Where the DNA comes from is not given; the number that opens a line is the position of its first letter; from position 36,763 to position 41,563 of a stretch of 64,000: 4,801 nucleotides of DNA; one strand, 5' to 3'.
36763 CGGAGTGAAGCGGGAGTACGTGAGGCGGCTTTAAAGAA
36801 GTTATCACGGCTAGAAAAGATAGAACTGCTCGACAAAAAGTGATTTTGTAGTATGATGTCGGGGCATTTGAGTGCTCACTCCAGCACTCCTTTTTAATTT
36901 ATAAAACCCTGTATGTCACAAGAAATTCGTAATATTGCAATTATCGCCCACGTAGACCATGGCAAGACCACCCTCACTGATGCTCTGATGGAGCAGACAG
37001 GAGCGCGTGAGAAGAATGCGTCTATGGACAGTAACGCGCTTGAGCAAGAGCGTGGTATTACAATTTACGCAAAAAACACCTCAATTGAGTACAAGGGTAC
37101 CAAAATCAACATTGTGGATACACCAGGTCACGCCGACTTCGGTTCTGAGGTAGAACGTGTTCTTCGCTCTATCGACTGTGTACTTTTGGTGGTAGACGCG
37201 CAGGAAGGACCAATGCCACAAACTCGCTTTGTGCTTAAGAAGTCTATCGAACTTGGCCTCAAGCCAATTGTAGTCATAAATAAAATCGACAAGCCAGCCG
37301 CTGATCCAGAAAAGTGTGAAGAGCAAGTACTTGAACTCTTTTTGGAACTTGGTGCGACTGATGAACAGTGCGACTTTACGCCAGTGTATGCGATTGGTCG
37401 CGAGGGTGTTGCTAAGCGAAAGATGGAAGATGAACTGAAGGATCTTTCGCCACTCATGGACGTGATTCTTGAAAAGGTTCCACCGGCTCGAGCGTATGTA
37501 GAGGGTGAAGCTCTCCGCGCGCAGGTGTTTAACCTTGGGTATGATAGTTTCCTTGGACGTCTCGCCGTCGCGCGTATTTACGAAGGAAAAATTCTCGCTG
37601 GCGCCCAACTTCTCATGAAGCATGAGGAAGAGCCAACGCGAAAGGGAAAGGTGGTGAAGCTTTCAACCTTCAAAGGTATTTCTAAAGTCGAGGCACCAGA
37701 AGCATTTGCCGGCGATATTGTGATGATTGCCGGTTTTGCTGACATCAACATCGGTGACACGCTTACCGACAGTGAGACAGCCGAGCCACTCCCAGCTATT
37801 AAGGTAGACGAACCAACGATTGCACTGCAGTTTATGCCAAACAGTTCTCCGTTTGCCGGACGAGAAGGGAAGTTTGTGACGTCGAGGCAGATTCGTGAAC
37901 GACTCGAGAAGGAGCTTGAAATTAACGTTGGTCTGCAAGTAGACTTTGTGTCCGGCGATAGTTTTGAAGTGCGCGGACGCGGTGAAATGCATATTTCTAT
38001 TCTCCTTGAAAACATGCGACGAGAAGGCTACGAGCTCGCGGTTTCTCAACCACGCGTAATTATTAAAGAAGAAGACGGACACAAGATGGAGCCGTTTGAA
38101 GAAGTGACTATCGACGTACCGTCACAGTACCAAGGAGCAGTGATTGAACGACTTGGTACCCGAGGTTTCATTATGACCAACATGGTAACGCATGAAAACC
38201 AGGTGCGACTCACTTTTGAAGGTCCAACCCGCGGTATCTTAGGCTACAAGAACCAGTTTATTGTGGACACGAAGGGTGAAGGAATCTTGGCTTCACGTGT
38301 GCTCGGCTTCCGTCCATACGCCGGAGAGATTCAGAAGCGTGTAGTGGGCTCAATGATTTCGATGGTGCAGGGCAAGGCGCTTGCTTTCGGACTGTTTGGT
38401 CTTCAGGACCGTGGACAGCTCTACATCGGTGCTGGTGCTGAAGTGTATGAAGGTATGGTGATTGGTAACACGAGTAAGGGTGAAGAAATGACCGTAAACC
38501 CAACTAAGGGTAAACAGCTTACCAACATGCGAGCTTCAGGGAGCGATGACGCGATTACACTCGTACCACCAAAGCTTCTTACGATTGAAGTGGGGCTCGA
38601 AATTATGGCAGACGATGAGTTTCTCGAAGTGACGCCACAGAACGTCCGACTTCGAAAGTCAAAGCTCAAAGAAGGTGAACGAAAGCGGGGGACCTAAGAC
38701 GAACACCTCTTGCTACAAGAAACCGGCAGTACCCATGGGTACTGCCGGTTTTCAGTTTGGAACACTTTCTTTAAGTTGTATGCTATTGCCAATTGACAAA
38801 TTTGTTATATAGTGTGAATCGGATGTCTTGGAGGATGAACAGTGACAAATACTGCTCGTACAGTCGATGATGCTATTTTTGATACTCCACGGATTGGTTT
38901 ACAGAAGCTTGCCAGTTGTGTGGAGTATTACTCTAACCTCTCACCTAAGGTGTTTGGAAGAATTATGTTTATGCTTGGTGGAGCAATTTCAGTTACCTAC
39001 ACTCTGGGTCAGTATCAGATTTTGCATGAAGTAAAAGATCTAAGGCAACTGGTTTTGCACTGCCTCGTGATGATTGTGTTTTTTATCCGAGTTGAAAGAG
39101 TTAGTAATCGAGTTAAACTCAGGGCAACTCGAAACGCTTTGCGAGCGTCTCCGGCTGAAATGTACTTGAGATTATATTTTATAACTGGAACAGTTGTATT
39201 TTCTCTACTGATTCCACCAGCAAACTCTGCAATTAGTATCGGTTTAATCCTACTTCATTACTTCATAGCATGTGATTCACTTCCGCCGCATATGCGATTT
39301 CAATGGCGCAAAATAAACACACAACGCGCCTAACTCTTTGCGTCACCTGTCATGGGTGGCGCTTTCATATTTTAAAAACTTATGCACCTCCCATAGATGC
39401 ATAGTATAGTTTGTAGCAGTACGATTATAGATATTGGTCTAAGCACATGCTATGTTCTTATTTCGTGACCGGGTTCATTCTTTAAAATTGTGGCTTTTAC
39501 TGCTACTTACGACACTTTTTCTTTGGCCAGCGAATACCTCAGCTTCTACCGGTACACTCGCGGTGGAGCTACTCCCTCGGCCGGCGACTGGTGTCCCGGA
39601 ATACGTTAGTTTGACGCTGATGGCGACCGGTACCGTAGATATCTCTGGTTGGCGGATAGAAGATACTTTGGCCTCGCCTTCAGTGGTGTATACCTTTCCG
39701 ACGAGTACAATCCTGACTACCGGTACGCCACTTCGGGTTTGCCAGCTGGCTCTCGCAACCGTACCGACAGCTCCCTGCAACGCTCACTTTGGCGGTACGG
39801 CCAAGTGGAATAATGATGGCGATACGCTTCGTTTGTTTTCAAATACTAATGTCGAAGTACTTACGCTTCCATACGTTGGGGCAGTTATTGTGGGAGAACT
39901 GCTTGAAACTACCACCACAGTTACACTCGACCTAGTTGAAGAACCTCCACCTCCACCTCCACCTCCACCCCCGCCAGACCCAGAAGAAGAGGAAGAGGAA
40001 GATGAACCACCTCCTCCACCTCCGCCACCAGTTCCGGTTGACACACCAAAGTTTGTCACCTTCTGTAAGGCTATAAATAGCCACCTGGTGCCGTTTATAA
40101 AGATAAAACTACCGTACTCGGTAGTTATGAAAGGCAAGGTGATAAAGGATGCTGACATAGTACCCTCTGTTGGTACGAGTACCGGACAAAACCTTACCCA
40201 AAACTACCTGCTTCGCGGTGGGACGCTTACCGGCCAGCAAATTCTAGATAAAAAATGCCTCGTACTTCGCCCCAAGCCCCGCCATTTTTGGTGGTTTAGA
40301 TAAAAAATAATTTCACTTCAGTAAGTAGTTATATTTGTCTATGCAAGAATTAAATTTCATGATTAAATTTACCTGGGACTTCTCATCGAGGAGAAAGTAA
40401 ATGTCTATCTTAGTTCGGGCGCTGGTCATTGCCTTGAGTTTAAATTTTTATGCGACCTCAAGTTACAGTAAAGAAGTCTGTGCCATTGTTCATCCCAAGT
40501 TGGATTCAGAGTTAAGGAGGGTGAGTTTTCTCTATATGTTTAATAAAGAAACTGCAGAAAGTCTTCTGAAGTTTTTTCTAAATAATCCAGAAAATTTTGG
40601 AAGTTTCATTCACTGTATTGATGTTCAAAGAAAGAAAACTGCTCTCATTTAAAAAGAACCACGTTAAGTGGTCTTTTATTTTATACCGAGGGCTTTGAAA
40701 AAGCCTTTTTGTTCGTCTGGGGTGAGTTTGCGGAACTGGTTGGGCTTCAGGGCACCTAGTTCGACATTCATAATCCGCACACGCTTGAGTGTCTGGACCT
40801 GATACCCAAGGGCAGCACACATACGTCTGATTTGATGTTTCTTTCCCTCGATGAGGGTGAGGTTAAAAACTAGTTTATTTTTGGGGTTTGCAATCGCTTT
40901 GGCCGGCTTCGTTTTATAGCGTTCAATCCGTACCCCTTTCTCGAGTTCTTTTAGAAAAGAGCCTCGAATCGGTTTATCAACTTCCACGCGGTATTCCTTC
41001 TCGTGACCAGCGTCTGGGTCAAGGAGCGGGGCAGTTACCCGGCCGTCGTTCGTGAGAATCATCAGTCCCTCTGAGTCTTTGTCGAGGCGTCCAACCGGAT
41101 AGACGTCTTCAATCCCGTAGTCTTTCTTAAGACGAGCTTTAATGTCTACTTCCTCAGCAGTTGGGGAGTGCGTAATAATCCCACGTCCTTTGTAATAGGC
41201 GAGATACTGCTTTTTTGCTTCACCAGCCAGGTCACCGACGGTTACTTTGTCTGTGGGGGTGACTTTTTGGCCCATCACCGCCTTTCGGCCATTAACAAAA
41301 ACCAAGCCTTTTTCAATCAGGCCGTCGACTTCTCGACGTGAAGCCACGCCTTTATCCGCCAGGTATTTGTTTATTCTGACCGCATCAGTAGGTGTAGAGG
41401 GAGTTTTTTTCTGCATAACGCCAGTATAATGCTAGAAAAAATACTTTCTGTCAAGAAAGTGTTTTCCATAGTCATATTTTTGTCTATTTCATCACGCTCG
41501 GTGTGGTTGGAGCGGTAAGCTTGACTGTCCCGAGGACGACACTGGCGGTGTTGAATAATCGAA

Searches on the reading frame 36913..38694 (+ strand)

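Call 9: search_protein_families(library=pfam, proteins=[window:36913-38694:+], max_evalue=0.01)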
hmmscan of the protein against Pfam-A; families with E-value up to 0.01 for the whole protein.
window:36913-38694:+ (594 aa): 11 families
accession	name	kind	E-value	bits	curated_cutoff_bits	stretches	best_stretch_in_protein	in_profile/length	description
PF00009.33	GTP_EFTU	-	3.6e-55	186.9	26.5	1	4-190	2-187/188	Elongation factor Tu GTP binding domain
PF21018.2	BipA_C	-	8.1e-40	135.4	23.8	1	479-586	2-109/110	TypA/BipA C-terminal domain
PF00679.30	EFG_C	-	3.7e-18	65.8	27.9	1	392-476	3-88/89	Elongation factor G C-terminus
PF03144.31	GTP_EFTU_D2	-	1e-10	42.3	30.3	1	215-285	1-73/73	Elongation factor Tu domain 2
PF01926.29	MMR_HSR1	-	4.4e-09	36.9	21.9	1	8-124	2-113/113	50S ribosome-binding GTPase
PF22042.2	EF-G_D2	-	5.2e-09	36.5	27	1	202-286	3-83/84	Elongation factor G domain 2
PF02421.24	FeoB_N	-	1.1e-05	25.4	27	1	8-144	3-134/156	Ferrous iron transport protein B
PF00735.24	Septin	-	1.8e-05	24.6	26.2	1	8-76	7-75/280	Septin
PF08477.19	Roc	-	0.00025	21.7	27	1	10-126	4-119/119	Ras of Complex, Roc, domain of DAPkinase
PF09439.16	SRPRB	-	0.00061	19.6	25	1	6-96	4-82/178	Signal recognition particle receptor beta subunit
PF04548.22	AIG1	-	0.0045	16.8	27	1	45-93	31-80/212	AIG1 family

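Call 10: search_protein_families(library=ncbifam, proteins=[window:36913-38694:+], max_evalue=0.01)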
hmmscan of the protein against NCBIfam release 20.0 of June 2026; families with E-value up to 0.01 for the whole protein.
window:36913-38694:+ (594 aa): 42 families (the best 25 are shown)
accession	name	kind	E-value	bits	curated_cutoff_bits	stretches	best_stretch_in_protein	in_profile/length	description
TIGR01394.1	TypA_BipA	equivalog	3.7e-243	808.1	757.3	1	5-592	1-594/594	translational GTPase TypA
NF007583.0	PRK10218.1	equivalog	1.1e-198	661.2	1260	1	1-593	1-600/607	ribosome-dependent GTPase TypA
TIGR00484.1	EF-G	equivalog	1.7e-56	191.8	659.4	3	3-139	8-151/691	elongation factor G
NF009381.0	PRK12740.1-5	subfamily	8.5e-54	183.1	583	3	3-142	7-153/692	elongation factor G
TIGR01393.1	lepA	equivalog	5.1e-53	180.4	533.9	1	4-442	2-450/595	translation elongation factor 4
NF012153.1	tet_protect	equivalog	2.9e-52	177.8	775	3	7-139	2-141/614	tetracycline resistance ribosomal protection protein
TIGR00490.1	aEF-2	equivalog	1e-50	172.7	738.45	3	3-141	17-164/720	elongation factor EF-2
NF009891.0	PRK13351.1-1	equivalog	1.1e-41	143.2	597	2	3-135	7-146/681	elongation factor G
NF000120.3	47473_otr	exception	3.9e-40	138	900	2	7-139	4-143/608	tetracycline resistance ribosomal protection protein Otr(A)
NF009377.1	PRK12740.1-1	equivalog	4e-36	124.7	890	2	2-143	10-158/700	elongation factor G-like protein EF-G2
NF033148.1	tet_protect_M_W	exception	5.4e-35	120.8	1100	1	5-135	3-140/639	TetM/TetW/TetO/TetS family tetracycline resistance ribosomal protection protein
NF009379.0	PRK12740.1-3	equivalog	1.4e-32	113.1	513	2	3-130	6-140/674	elongation factor G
NF012155.1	tet_protect_M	exception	5.1e-31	107.6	1420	1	5-131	3-136/639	tetracycline resistance ribosomal protection protein Tet(M)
NF001964.0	PRK00741.1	equivalog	3.6e-30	104.9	473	2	5-134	12-152/529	peptide chain release factor 3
NF012154.0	tet_protect_Q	exception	1.1e-26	93.3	1425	1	5-132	3-137/638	tetracycline resistance ribosomal protection protein Tet(Q)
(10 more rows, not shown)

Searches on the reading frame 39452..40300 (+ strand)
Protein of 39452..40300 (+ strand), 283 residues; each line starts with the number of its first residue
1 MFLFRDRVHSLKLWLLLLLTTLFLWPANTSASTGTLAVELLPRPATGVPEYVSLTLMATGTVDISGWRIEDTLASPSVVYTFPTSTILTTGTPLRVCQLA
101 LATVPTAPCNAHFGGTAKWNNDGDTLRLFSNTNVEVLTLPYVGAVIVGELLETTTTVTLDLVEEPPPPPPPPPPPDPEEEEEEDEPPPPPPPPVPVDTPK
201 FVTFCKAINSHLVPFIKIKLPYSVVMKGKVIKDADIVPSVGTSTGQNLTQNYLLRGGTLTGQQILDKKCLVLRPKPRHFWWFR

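Call 9: search_protein_families(library=pfam, proteins=[window:39452-40300:+], max_evalue=0.01)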
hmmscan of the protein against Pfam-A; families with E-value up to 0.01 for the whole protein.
window:39452-40300:+ (283 aa): 1 family
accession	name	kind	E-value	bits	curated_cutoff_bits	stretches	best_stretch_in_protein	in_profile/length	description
PF00932.25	LTD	-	8.1e-08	33.1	34.3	1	40-141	13-107/109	Lamin Tail Domain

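Call 10: search_protein_families(library=ncbifam, proteins=[window:39452-40300:+], max_evalue=0.01)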
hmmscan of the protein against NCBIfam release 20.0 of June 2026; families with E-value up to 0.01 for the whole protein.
window:39452-40300:+ (283 aa): 0 families

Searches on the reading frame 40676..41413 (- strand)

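Call 9: search_protein_families(library=pfam, proteins=[window:40676-41413:-], max_evalue=0.01)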
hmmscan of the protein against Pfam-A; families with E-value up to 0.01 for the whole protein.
window:40676-41413:- (245 aa): 2 families
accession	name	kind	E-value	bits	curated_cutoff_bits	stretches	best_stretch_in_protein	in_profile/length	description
PF00849.27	PseudoU_synth_2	-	4.7e-20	72.8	26.8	1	69-201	1-152/152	RNA pseudouridylate synthase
PF01479.30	S4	-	2.1e-08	34.2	22.8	1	12-56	1-47/48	S4 domain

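Call 10: search_protein_families(library=ncbifam, proteins=[window:40676-41413:-], max_evalue=0.01)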
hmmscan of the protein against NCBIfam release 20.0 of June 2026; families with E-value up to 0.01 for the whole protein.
window:40676-41413:- (245 aa): 7 families
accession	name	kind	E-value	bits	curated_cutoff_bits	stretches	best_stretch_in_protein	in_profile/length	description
NF007784.0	PRK10475.1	equivalog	2.4e-54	184.3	318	1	9-241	4-235/290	23S rRNA pseudouridine(2604) synthase RluF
TIGR00093.1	TIGR00093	subfamily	1e-40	139.1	109.3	1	90-231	17-160/161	pseudouridine synthase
NF007976.1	PRK10700.1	equivalog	1.3e-24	86.8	290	1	13-220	4-221/291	23S rRNA pseudouridine(2605) synthase RluB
NF008097.0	PRK10839.1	equivalog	7.1e-23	81.4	275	1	13-234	2-226/232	16S rRNA pseudouridine(516) synthase RsuA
NF008487.1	PRK11394.1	equivalog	5.3e-15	55.5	284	2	94-173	51-130/206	23S rRNA pseudouridine(2457) synthase RluE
TIGR00005.1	rluA_subfam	subfamily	4.9e-08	32.6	192.7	0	69-121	81-137/298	RluA family pseudouridine synthase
TIGR01621.1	RluA-like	hypoth_equivalog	0.0017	17.6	222.3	0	69-130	10-70/217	TIGR01621 family pseudouridine synthase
